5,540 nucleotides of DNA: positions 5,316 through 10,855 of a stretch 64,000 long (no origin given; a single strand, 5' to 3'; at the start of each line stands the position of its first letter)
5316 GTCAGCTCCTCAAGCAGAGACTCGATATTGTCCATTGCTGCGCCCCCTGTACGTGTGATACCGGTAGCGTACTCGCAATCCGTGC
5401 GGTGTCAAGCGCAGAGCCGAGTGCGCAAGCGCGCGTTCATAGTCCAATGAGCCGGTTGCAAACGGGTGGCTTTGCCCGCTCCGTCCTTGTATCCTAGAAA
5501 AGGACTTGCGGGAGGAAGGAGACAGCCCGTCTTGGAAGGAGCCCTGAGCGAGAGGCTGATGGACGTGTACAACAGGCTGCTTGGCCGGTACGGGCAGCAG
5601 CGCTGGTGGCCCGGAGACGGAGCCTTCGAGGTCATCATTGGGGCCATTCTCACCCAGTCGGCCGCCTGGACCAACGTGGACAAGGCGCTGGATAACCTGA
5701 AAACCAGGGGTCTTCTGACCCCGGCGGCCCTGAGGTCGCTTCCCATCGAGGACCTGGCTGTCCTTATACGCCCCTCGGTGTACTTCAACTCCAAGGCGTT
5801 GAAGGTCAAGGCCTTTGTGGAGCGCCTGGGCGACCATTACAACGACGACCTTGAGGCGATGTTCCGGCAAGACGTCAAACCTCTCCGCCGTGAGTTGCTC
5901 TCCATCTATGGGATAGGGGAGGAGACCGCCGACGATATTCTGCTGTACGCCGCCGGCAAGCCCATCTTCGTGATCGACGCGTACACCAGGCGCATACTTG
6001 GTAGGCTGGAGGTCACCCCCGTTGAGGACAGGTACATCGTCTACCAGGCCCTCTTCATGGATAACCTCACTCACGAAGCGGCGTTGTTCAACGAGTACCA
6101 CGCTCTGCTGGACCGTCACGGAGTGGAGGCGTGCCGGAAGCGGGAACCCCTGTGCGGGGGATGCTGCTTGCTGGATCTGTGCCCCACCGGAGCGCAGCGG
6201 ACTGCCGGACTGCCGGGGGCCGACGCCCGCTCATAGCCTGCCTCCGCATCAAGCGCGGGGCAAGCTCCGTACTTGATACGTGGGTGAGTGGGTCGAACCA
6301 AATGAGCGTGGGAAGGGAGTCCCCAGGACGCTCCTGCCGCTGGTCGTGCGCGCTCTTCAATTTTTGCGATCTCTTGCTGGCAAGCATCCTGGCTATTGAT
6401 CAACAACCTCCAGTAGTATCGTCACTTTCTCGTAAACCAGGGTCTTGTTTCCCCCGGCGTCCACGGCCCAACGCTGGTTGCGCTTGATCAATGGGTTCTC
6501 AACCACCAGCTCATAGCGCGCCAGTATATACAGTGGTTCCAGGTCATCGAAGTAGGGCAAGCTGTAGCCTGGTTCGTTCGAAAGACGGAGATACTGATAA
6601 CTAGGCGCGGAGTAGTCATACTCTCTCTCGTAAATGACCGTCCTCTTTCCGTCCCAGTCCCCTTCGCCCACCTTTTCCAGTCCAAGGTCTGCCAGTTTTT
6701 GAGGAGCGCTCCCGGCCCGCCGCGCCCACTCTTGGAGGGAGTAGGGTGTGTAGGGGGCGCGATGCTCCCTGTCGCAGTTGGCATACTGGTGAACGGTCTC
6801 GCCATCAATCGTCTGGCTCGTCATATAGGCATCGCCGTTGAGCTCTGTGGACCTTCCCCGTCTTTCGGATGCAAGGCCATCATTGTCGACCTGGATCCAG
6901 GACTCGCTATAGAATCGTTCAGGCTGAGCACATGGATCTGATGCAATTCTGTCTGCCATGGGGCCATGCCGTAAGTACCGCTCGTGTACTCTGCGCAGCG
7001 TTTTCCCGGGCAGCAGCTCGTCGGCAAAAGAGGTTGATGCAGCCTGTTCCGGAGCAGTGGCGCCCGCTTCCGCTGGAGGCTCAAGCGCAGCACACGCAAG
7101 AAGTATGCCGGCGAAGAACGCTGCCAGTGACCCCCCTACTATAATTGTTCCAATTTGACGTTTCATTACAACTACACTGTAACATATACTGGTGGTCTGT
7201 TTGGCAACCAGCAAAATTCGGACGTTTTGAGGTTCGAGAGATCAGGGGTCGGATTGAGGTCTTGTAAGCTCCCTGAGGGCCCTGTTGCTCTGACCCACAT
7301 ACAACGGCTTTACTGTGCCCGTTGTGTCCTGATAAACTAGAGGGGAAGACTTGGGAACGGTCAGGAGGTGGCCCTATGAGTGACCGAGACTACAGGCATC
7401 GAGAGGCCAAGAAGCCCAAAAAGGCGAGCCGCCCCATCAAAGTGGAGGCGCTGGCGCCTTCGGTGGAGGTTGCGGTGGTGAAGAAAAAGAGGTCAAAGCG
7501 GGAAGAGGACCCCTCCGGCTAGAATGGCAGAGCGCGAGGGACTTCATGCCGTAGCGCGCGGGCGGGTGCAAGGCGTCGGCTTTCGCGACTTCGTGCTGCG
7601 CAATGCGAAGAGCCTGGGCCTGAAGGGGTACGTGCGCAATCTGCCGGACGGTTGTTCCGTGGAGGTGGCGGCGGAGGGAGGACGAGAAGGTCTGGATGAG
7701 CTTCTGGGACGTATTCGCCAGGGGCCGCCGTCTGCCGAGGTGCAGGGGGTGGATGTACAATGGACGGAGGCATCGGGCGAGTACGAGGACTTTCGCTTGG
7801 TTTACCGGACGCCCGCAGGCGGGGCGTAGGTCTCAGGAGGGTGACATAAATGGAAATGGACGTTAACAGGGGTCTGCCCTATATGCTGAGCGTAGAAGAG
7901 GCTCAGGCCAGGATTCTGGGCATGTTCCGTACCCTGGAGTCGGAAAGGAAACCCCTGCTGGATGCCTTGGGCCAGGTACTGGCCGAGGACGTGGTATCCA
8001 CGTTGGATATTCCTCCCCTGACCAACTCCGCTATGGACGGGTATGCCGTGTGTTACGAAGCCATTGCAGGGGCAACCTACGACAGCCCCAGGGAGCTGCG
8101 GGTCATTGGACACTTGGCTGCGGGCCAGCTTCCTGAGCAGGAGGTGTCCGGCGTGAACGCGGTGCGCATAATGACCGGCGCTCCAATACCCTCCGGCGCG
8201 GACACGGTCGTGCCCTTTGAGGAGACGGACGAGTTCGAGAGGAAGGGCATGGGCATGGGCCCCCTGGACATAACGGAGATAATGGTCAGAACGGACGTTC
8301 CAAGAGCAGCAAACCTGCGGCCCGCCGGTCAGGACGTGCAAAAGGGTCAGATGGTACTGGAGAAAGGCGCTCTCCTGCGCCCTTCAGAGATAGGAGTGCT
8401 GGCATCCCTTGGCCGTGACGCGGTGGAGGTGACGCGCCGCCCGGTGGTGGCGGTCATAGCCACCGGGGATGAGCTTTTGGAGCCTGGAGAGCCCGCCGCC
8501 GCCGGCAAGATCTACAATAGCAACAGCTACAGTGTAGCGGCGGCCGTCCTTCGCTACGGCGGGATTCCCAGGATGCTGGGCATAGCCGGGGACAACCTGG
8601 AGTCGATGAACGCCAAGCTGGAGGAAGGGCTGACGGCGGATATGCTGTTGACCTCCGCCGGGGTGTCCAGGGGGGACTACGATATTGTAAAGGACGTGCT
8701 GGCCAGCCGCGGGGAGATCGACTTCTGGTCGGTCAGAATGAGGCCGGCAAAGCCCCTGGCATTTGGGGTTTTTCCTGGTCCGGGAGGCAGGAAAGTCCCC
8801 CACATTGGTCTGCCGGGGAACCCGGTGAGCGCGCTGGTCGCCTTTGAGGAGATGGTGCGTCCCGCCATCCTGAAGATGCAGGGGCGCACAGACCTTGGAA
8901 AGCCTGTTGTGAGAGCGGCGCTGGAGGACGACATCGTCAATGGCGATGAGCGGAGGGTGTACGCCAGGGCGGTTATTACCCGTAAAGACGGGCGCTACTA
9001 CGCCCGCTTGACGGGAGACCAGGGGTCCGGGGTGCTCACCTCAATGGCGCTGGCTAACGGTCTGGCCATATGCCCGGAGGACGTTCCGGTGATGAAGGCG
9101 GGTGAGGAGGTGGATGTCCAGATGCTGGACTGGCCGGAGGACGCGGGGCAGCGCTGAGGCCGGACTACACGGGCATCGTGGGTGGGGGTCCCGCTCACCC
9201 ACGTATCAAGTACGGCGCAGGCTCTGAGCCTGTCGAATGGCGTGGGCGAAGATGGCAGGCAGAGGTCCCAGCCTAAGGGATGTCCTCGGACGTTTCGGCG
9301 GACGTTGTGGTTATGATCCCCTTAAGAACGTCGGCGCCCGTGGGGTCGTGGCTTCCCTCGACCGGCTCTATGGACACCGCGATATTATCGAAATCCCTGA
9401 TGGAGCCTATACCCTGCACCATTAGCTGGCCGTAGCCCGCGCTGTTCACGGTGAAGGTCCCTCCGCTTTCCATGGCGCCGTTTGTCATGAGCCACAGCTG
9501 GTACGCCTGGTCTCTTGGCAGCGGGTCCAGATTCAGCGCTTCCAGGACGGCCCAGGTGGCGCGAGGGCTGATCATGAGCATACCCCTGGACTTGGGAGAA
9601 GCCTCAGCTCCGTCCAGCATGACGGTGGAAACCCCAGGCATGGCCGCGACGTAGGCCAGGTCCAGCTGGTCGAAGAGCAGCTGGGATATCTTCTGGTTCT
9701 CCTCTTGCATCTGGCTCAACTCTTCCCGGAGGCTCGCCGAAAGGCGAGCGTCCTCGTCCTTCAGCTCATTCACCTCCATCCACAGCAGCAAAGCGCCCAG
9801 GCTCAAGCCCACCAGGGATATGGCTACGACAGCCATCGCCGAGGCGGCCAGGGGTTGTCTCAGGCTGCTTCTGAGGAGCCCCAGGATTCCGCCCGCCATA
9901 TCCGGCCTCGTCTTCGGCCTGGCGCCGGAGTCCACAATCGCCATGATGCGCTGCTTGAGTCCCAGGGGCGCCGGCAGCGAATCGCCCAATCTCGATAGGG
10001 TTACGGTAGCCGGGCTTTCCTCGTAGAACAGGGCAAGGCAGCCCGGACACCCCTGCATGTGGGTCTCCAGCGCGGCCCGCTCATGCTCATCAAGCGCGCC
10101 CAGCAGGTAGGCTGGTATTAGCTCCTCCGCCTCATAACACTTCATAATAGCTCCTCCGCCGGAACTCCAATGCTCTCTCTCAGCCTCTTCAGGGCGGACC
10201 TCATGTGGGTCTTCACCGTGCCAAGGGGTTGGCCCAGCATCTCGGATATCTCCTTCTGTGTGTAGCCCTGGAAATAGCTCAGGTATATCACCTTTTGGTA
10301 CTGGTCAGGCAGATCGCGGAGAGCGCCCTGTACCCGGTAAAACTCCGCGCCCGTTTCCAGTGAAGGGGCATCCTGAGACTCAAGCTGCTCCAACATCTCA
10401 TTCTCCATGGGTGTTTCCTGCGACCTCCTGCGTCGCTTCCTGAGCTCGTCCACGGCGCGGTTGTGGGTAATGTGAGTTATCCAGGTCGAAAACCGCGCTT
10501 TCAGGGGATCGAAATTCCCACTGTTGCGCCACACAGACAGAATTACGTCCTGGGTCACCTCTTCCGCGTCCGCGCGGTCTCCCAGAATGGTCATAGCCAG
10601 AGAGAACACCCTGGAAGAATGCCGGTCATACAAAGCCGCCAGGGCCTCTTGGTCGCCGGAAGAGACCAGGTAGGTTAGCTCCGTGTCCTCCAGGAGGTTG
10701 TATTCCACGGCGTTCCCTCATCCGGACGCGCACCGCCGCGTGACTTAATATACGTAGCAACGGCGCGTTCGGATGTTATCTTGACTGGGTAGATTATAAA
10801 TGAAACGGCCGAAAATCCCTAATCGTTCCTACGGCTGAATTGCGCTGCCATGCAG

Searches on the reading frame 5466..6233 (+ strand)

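Call 59: search_protein_families(library=ncbifam, proteins=[window:5466-6233:+], max_evalue=1e-8)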
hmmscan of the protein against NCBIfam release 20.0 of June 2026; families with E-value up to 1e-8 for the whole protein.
window:5466-6233:+ (256 aa): 4 families
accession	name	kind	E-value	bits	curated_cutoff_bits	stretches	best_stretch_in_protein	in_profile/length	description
NF010494.0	PRK13913.1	equivalog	1.2e-24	87.4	192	1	45-182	24-163/220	3-methyladenine DNA glycosylase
NF053634.1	MonDNAglycDR2438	equivalog_domain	1.5e-23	83.6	400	1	35-244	2-209/219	monofunctional DNA glycosylase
TIGR01083.1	nth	equivalog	5.7e-15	55.5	211.7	1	53-230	27-192/192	endonuclease III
NF007978.0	PRK10702.1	equivalog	1.7e-12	47.4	405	1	53-240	29-204/211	endonuclease III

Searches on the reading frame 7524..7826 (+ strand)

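Call 59: search_protein_families(library=ncbifam, proteins=[window:7524-7826:+], max_evalue=1e-8)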
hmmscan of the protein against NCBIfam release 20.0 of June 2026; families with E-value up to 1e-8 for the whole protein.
window:7524-7826:+ (101 aa): 27 families (the best 25 are shown)
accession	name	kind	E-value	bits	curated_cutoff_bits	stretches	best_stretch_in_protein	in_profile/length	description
NF011021.0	PRK14450.1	equivalog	1.5e-30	105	109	1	6-94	3-91/91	acylphosphatase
NF011012.0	PRK14440.1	equivalog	4.5e-27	94.1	103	1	7-91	5-88/90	acylphosphatase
NF011007.0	PRK14433.1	equivalog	5.6e-26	90.6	100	1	7-86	4-82/88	acylphosphatase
NF011009.0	PRK14435.1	equivalog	3.2e-23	81.7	119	1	9-94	6-89/90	acylphosphatase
NF011010.0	PRK14436.1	equivalog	1e-21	77.1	117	1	8-93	7-90/91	acylphosphatase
NF011013.0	PRK14441.1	equivalog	4.2e-21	74.8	114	1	1-92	1-91/93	acylphosphatase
NF011020.0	PRK14449.1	equivalog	5.4e-21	74.3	103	1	8-92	6-89/90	acylphosphatase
NF011017.0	PRK14445.1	equivalog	6.1e-21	74.5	97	1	7-93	6-91/92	acylphosphatase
NF011019.0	PRK14448.1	equivalog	1.5e-19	69.9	100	1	10-92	7-88/90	acylphosphatase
NF011004.0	PRK14430.1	equivalog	3.5e-19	68.9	101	1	4-92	3-88/92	acylphosphatase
NF010998.0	PRK14424.1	equivalog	7.8e-19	67.7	100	1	5-91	11-96/98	acylphosphatase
NF011000.0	PRK14426.1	equivalog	5.8e-18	64.7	89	1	8-92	7-91/92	acylphosphatase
NF010997.0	PRK14422.1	equivalog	7.4e-18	64.5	95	1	2-90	3-90/93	acylphosphatase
NF011023.0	PRK14452.1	equivalog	1e-17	64.2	113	1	8-80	23-94/107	acylphosphatase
NF011003.0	PRK14429.1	equivalog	1e-17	64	90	1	12-93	9-89/91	acylphosphatase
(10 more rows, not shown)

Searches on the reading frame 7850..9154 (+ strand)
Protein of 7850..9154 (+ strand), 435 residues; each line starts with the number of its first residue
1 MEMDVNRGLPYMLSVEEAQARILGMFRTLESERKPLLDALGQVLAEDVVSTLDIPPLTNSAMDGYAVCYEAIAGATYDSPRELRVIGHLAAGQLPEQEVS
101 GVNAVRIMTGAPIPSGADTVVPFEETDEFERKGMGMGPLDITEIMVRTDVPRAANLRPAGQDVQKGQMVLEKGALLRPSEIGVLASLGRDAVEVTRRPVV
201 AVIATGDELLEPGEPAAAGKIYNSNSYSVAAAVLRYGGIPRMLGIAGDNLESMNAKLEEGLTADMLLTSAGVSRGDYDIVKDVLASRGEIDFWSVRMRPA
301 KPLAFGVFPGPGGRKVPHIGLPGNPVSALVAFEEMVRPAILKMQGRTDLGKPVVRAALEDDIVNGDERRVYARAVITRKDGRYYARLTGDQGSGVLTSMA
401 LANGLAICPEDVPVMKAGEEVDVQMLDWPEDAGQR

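Call 59: search_protein_families(library=ncbifam, proteins=[window:7850-9154:+], max_evalue=1e-8)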
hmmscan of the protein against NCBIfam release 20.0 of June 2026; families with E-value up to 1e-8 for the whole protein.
window:7850-9154:+ (435 aa): 7 families
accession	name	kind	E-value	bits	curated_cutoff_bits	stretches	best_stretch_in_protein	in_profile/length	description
NF045515.2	Glp_gephyrin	equivalog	4.1e-114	381.5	475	1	14-426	2-403/403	molybdotransferase-like divisome protein Glp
NF007960.1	PRK10680.1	equivalog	1.2e-111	373.3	440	1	13-426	1-401/401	molybdopterin molybdotransferase MoeA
NF011068.0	PRK14498.1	equivalog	1.8e-107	360.1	534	1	12-427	9-411/647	molybdopterin biosynthesis protein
NF050098.1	MoeA_actino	exception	1.7e-103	346.5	560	1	14-426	2-400/400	molybdopterin molybdotransferase MoeA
NF011060.0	PRK14491.1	equivalog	1.8e-97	327.2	532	1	11-424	198-592/598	bifunctional molybdopterin-guanine dinucleotide biosynthesis adaptor protein MobB/molybdopterin molybdotransferase MoeA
NF011067.0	PRK14497.1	equivalog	1.3e-57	195.6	536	1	31-425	30-403/546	putative molybdopterin biosynthesis protein MoeA/unknown domain fusion protein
TIGR00177.1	molyb_syn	domain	7.3e-23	81.2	85.35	1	198-338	2-148/148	molybdenum cofactor synthesis domain-containing protein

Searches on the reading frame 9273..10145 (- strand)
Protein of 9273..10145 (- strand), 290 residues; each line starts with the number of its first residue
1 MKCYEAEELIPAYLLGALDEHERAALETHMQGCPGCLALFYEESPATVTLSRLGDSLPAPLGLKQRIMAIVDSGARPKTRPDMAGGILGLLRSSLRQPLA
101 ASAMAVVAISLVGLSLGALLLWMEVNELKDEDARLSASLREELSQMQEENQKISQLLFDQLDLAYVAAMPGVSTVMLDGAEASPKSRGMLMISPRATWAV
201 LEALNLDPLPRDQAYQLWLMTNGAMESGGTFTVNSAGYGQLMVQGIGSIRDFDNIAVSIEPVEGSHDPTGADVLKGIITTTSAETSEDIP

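Call 38: find_encoding_contigs(protein=window:9273-10145:-, flank=10000, max_places=1)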
Protein window:9273-10145:- (290 aa): 1 contig read that carries it; 1 place shown.
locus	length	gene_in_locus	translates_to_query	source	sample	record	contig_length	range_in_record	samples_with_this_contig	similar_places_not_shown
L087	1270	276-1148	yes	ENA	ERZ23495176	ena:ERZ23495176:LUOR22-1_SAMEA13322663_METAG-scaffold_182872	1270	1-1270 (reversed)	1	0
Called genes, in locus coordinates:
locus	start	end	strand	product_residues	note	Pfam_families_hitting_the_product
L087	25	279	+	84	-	PF08281:Sigma70_r4_2, PF04545:Sigma70_r4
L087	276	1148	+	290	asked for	PF13490:zf-HC2, PF10099:RskA_C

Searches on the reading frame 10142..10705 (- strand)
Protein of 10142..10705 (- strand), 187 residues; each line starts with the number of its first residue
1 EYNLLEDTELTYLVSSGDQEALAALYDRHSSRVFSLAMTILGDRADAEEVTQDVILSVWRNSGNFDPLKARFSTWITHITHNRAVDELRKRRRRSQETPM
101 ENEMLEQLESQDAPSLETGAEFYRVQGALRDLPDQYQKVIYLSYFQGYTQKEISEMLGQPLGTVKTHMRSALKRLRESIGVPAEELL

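Call 59: search_protein_families(library=ncbifam, proteins=[window:10142-10705:-], max_evalue=1e-8)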
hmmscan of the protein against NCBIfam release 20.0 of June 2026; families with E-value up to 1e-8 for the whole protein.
window:10142-10705:- (187 aa): 68 families (the best 25 are shown)
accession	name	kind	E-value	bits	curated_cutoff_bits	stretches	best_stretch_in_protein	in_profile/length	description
NF007228.0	PRK09646.1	subfamily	1.2e-45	155.5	226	1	8-181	18-192/194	ECF RNA polymerase sigma factor SigK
NF009172.0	PRK12519.1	subfamily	1.1e-42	145.8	222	1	6-179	15-189/194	RNA polymerase sigma factor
NF004113.0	PRK05602.1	equivalog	2.5e-34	118.8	208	1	6-176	31-198/211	RNA polymerase sigma factor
TIGR02937.1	sigma70-ECF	superfamily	1.3e-33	116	42.9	1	20-178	1-164/165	sigma-70 family RNA polymerase sigma factor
NF010500.0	PRK13919.1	subfamily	1.9e-33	116.2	226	1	5-179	8-183/186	putative RNA polymerase sigma E protein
NF009166.1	PRK12513.1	equivalog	1e-32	113.4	206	1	7-179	9-186/193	RNA polymerase sigma factor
TIGR02985.1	Sig70_bacteroi1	subfamily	2.2e-31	109.3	126.4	1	22-179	3-162/162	RNA polymerase sigma-70 factor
NF009189.0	PRK12537.1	equivalog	2.3e-30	105.5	261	1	15-179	18-181/182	RNA polymerase sigma factor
NF009167.0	PRK12514.1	equivalog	5.3e-30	104.7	265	1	10-178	10-177/180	RNA polymerase sigma factor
NF007227.0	PRK09645.1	subfamily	1.2e-29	103.4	202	1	16-178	9-169/177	sigma-70 family RNA polymerase sigma factor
NF009186.0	PRK12534.1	equivalog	3.1e-29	102.1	267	1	10-177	15-183/187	RNA polymerase sigma factor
NF007216.0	PRK09638.1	equivalog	5.3e-28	98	194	1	6-179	4-174/180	RNA polymerase sigma factor SigY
NF007223.0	PRK09641.1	equivalog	6.6e-28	97.8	209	1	13-177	11-182/187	RNA polymerase sigma factor SigW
NF008890.0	PRK11924.1-3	equivalog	6.7e-28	97.5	284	1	13-179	32-201/205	RNA polymerase sigma factor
NF009168.0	PRK12515.1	subfamily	7.3e-27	94.1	236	1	7-178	9-178/189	RNA polymerase sigma factor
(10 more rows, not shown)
